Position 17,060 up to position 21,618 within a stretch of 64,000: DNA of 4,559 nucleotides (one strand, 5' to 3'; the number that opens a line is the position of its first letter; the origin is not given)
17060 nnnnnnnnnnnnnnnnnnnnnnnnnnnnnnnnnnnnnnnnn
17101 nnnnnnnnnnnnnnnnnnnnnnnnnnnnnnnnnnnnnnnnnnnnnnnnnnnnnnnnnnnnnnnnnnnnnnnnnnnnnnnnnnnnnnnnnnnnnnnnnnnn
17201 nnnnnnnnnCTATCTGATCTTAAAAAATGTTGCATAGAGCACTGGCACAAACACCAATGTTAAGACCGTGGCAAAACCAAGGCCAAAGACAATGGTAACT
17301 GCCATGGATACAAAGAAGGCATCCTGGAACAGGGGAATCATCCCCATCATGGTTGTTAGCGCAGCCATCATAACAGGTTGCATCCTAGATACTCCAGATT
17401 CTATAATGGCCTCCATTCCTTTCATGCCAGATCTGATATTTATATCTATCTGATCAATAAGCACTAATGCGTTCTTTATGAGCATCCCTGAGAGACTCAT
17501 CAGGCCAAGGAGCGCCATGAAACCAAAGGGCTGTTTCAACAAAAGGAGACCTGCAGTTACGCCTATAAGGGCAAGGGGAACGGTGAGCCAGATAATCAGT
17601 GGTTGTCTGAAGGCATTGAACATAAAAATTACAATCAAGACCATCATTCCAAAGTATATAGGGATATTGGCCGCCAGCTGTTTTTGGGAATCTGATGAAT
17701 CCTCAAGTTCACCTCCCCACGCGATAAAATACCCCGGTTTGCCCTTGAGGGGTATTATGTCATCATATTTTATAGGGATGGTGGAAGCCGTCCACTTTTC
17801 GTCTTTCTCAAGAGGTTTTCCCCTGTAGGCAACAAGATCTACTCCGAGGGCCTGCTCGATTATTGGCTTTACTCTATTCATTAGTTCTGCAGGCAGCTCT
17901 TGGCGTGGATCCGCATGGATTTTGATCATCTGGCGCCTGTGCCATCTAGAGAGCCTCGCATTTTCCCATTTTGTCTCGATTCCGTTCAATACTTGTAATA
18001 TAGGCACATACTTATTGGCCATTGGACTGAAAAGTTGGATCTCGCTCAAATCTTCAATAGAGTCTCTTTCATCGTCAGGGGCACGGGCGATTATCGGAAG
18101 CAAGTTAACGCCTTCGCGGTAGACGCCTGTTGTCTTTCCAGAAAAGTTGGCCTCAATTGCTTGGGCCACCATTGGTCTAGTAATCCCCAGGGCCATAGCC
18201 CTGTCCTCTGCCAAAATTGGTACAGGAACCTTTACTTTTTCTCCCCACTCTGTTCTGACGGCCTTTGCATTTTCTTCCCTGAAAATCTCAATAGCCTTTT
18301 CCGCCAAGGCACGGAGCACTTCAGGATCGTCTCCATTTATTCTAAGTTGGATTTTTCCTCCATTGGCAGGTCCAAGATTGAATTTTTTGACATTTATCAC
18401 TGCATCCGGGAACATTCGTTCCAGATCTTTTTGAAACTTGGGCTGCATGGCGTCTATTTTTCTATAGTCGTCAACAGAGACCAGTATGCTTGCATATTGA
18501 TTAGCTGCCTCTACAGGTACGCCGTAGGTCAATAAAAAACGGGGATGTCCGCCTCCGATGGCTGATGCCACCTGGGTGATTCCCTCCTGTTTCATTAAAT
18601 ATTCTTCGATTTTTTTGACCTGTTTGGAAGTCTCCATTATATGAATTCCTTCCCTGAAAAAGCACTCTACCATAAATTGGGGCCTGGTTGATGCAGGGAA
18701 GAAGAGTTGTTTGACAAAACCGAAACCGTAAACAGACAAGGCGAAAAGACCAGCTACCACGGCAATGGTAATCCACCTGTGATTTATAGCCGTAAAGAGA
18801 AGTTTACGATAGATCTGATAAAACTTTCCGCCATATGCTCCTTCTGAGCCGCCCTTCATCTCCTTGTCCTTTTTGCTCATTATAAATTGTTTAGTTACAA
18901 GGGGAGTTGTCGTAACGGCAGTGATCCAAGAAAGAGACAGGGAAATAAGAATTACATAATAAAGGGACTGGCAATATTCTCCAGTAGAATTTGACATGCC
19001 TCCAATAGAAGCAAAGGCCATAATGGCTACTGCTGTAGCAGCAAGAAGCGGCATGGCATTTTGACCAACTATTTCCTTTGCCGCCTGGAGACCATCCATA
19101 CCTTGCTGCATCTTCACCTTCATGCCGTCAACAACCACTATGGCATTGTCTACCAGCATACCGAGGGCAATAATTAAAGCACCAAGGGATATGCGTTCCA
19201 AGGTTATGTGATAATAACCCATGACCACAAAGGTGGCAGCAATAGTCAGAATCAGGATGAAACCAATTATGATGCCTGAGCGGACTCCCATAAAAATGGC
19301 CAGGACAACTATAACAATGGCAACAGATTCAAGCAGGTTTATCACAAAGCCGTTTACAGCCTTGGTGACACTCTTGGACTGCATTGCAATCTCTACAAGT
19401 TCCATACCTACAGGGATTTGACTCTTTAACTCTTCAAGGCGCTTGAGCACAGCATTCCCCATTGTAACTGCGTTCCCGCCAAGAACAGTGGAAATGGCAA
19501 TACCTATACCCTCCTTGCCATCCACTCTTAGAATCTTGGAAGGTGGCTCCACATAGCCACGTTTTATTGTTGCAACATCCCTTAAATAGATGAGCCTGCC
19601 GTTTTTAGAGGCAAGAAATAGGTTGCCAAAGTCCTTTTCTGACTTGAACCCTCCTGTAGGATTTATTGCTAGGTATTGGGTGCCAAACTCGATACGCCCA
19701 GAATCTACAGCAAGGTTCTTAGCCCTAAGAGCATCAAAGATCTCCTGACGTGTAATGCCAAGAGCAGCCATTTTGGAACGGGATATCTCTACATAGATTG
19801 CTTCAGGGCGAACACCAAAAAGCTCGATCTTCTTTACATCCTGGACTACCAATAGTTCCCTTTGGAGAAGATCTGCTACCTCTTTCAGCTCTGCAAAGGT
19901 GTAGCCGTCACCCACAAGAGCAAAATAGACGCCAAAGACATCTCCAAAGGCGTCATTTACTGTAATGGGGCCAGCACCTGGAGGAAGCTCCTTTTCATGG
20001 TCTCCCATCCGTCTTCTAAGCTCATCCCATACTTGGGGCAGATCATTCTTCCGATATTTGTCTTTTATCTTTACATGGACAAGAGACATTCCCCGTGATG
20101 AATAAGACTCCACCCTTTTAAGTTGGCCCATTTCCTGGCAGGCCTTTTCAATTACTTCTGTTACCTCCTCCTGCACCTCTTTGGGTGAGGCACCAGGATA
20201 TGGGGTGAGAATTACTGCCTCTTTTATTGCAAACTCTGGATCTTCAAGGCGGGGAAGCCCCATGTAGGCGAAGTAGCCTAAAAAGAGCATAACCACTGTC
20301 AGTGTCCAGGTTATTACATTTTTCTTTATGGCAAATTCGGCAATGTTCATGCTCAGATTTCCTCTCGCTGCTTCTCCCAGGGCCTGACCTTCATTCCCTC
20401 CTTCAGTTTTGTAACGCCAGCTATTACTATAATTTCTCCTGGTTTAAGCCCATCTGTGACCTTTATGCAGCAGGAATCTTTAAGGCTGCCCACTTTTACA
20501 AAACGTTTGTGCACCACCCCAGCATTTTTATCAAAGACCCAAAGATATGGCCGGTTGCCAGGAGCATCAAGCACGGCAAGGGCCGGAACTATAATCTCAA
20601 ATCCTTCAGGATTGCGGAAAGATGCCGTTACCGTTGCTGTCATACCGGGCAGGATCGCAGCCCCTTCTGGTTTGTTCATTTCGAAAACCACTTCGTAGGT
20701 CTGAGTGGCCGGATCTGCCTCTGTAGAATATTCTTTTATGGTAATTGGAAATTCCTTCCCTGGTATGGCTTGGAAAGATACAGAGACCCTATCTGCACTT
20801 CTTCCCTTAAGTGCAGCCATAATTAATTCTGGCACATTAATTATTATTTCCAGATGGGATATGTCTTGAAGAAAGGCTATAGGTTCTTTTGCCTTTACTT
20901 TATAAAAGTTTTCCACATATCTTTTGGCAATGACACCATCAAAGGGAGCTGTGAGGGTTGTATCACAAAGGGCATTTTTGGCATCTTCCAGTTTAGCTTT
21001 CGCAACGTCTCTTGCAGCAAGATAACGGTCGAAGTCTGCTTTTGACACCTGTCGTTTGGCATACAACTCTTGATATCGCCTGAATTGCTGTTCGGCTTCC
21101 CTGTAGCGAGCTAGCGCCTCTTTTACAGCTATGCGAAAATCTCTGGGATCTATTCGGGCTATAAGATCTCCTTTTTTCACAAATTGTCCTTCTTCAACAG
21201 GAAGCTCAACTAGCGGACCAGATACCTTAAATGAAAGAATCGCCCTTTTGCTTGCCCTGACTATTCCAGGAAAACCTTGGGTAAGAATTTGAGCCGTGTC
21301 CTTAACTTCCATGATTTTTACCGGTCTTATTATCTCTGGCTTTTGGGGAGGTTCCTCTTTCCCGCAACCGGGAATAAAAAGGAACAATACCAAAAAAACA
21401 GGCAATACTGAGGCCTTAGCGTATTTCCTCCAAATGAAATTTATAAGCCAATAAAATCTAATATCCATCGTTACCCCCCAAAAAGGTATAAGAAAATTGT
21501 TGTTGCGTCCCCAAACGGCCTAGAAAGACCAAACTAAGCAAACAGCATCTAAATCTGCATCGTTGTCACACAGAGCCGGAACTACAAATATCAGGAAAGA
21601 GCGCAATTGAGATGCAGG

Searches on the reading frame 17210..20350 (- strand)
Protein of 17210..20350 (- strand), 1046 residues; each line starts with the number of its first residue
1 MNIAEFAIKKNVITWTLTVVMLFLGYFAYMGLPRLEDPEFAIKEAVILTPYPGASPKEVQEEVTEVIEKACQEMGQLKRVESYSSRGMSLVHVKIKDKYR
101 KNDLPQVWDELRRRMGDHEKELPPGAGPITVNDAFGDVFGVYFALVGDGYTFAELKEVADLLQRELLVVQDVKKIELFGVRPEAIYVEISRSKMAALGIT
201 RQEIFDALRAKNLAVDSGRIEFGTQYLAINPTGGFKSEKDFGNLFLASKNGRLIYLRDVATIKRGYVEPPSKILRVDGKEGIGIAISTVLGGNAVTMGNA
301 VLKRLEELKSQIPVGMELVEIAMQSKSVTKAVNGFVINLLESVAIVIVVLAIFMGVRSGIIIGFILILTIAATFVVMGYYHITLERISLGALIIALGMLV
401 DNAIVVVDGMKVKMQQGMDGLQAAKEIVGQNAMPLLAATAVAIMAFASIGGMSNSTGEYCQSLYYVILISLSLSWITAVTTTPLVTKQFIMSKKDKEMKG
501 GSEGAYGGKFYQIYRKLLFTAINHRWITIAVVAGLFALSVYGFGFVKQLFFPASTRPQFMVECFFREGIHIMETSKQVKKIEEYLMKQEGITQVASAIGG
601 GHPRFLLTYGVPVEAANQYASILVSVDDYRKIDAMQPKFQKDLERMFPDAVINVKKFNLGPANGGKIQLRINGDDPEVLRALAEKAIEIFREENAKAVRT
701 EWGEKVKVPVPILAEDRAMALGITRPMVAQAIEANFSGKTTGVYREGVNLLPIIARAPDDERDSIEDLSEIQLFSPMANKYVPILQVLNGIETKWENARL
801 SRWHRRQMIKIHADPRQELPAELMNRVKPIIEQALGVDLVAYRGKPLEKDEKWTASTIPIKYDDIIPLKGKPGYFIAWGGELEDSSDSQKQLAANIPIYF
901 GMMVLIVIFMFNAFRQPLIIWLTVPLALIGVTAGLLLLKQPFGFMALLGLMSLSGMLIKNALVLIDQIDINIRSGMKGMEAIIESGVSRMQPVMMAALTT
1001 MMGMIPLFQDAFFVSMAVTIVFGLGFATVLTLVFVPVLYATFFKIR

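Call 60: search_protein_families(library=pfam, proteins=[window:17210-20350:-], max_evalue=0.0001)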
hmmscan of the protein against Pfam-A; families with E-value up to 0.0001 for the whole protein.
window:17210-20350:- (1046 aa): 1 family
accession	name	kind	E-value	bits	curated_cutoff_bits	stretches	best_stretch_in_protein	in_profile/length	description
PF00873.25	ACR_tran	-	1.9e-140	469.9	28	2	3-828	1-834/1021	AcrB/AcrD/AcrF family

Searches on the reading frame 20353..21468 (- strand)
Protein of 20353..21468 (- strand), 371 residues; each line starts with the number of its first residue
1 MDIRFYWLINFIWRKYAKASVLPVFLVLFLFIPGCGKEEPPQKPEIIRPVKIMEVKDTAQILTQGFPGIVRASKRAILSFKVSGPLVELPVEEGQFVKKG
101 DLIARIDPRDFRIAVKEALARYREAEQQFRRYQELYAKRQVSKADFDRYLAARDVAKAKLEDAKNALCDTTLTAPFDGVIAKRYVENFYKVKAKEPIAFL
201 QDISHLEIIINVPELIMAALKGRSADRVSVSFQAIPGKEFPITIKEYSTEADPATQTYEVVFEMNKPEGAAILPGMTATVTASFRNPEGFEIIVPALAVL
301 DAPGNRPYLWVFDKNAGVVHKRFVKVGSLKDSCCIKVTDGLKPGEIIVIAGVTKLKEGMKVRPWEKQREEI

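Call 60: search_protein_families(library=pfam, proteins=[window:20353-21468:-], max_evalue=0.0001)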
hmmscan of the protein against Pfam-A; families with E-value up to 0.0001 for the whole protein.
window:20353-21468:- (371 aa): 3 families
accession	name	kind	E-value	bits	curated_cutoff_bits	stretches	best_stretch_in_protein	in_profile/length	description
PF16576.10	HlyD_D23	-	1.7e-15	57.3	30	1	76-278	20-214/214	Barrel-sandwich domain of CusB or HlyD membrane-fusion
PF13437.12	HlyD_3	-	5e-15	56.6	22.2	1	171-275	1-106/106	HlyD family secretion protein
PF13533.13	Biotin_lipoyl_2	-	3.1e-10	40.1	29.8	1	78-107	3-32/32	Biotin-lipoyl like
